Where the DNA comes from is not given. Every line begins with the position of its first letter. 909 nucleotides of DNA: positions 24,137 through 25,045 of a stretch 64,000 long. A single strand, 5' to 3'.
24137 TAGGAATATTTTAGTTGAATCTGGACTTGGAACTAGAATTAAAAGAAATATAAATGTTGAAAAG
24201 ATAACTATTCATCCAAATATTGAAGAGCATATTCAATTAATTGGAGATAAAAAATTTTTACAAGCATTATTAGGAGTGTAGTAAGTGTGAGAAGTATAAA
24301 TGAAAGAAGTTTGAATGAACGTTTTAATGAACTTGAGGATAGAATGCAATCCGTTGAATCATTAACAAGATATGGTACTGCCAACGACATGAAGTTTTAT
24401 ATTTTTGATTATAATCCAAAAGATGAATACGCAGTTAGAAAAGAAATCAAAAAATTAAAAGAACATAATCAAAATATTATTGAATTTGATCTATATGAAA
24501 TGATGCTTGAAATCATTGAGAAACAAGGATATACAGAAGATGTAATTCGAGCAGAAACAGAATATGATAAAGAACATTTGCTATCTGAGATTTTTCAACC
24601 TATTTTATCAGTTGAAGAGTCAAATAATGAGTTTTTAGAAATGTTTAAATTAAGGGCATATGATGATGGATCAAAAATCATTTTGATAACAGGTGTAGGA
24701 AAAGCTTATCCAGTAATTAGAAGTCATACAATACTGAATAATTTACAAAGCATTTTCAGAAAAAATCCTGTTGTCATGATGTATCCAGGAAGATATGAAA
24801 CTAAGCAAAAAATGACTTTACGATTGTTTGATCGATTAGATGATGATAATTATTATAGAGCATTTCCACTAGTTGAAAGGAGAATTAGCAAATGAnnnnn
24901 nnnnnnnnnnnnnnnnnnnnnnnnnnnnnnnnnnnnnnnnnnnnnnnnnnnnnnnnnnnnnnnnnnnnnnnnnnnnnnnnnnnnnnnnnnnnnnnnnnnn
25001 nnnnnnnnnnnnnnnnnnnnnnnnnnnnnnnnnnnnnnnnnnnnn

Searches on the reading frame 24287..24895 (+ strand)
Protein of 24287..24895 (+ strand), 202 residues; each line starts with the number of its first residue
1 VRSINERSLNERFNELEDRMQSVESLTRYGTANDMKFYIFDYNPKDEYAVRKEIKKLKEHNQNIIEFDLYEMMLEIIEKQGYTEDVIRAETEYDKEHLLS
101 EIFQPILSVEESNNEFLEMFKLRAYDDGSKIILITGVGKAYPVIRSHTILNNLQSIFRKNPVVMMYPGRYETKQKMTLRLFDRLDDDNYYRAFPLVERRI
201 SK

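Call 4: search_protein_families(library=pfam, proteins=[window:24287-24895:+], max_evalue=0.01)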
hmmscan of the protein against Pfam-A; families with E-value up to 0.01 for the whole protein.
window:24287-24895:+ (202 aa): 1 family
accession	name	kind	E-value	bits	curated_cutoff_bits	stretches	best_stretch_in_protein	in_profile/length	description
PF08747.16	BrxB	-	3.4e-37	127.7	26.8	1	65-195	1-124/124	BREX protein BrxB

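Call 5: search_protein_families(library=padloc, proteins=[window:24287-24895:+], max_evalue=0.001)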
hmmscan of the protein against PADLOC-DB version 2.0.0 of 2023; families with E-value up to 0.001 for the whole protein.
window:24287-24895:+ (202 aa): 8 families
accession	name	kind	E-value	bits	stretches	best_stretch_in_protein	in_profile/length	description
PDLC02463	BrxB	-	3.6e-55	185.1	1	7-197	3-191/193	BrxB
PDLC02466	BrxB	-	8e-32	108.6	1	8-196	3-185/185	BrxB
PDLC02468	BrxB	-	4.8e-21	73.6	1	65-196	2-131/135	BrxB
PDLC02459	BrxB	-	1.3e-19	68.8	1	27-191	21-199/203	BrxB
PDLC02461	BrxB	-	2.8e-17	61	1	24-191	23-193/200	BrxB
PDLC02462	BrxB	-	4.5e-11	41.1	1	35-194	27-197/202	BrxB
PDLC02465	BrxB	-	8.5e-08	30.5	1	8-192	3-185/190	BrxB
PDLC02469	BrxB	-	1e-07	29.8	1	32-195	24-178/184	BrxB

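Call 31: find_encoding_contigs(protein=window:24287-24895:+, flank=10000, max_places=10)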
Protein window:24287-24895:+ (202 aa): 2 contigs read that carry it; 2 places shown.
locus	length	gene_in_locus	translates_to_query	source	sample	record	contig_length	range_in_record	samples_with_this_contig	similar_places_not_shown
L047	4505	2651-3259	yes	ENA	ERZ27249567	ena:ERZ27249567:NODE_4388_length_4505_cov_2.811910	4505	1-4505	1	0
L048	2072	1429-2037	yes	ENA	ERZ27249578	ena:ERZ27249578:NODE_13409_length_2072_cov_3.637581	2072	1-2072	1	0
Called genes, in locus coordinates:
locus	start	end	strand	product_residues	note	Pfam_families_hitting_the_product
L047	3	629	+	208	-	?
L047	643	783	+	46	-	-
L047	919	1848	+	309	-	PF08902:DUF1848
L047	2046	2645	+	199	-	PF08849:BrxA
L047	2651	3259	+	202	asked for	PF08747:BrxB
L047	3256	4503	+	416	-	?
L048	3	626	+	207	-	?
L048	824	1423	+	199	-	PF08849:BrxA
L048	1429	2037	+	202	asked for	PF08747:BrxB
